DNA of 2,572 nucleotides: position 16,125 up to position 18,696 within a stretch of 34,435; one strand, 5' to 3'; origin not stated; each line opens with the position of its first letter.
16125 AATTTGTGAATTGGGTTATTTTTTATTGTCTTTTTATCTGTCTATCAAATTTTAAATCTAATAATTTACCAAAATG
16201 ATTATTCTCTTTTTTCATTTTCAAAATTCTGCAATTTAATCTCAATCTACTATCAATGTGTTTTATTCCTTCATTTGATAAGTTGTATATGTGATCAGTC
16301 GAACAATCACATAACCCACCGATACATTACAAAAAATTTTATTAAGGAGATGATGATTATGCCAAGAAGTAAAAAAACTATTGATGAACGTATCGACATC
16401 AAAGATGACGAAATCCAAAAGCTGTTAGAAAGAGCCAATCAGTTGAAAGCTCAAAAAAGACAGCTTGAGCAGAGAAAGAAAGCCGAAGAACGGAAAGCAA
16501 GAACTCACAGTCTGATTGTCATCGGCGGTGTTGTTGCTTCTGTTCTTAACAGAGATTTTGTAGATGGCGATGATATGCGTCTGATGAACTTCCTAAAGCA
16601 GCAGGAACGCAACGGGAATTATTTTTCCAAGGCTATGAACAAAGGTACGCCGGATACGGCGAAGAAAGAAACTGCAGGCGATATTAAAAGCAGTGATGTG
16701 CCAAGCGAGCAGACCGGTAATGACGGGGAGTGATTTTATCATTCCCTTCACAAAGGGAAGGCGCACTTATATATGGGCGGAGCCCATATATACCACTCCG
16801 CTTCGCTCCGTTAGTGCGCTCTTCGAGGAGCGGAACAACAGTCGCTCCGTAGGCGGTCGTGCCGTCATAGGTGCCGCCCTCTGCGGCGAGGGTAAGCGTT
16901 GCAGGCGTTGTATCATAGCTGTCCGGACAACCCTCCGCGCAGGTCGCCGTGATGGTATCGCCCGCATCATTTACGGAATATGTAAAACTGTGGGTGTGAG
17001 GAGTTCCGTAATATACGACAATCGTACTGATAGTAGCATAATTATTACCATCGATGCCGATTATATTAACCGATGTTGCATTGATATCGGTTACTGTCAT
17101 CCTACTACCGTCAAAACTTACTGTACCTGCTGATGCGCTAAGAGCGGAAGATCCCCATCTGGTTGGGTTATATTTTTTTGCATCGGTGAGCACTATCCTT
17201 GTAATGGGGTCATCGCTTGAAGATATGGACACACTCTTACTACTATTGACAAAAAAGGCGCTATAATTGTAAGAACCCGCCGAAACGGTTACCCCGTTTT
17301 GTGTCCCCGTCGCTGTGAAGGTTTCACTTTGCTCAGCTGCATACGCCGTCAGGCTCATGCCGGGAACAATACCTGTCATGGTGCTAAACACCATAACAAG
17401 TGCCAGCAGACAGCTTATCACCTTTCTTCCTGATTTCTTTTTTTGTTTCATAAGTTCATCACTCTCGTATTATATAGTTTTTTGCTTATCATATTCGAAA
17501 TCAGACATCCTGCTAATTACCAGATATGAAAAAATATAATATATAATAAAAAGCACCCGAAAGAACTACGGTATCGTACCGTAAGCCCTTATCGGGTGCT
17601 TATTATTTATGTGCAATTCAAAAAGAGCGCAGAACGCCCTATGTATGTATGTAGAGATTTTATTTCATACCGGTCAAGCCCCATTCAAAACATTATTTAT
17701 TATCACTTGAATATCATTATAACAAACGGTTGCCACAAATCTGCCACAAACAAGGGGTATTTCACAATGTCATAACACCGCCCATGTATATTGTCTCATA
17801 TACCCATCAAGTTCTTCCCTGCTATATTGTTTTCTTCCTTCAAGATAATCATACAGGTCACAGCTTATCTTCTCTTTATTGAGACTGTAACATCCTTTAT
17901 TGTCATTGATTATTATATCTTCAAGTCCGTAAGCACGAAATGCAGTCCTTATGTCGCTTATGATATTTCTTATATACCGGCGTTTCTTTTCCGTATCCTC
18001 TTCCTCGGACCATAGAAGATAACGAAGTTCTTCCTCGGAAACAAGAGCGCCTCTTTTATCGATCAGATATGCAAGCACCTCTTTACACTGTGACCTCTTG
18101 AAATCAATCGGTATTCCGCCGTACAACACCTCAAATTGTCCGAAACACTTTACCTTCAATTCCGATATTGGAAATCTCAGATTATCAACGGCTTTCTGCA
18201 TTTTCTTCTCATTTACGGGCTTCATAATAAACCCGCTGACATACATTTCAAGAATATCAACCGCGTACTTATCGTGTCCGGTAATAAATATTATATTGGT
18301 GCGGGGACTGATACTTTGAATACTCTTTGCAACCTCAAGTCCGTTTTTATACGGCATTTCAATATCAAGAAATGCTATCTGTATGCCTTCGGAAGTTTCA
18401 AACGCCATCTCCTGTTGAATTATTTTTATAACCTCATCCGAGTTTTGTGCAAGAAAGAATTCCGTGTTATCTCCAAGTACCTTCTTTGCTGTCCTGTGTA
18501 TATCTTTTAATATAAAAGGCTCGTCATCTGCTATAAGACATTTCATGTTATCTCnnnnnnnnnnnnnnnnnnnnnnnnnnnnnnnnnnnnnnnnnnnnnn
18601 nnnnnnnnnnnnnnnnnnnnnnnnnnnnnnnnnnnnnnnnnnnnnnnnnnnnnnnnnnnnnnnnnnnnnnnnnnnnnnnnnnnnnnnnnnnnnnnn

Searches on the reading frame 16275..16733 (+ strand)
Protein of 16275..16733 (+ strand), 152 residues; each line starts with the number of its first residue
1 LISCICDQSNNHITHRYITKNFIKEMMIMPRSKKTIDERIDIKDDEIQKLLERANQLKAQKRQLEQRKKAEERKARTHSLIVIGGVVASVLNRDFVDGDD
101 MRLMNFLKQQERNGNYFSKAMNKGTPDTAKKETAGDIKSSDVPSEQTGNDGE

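Call 48: search_protein_families(library=pfam, proteins=[window:16275-16733:+], max_evalue=0.001)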
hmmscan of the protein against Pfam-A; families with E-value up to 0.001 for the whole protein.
window:16275-16733:+ (152 aa): 1 family
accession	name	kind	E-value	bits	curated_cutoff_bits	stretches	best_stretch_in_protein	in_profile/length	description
PF12958.12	DUF3847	-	8.4e-09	35.8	40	1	46-104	8-68/81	Protein of unknown function (DUF3847)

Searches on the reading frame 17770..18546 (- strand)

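Call 6: search_protein_families(library=pfam, proteins=[window:17770-18546:-], max_evalue=0.001)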
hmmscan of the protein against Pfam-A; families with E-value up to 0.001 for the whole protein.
window:17770-18546:- (258 aa): 2 families
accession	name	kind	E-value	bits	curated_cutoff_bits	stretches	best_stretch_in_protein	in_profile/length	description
PF00072.30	Response_reg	-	8.1e-17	61.8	30.2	1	4-120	2-110/111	Response regulator receiver domain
PF00486.34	Trans_reg_C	-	8.6e-05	23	26.2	1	156-215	12-70/77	Transcriptional regulatory protein, C terminal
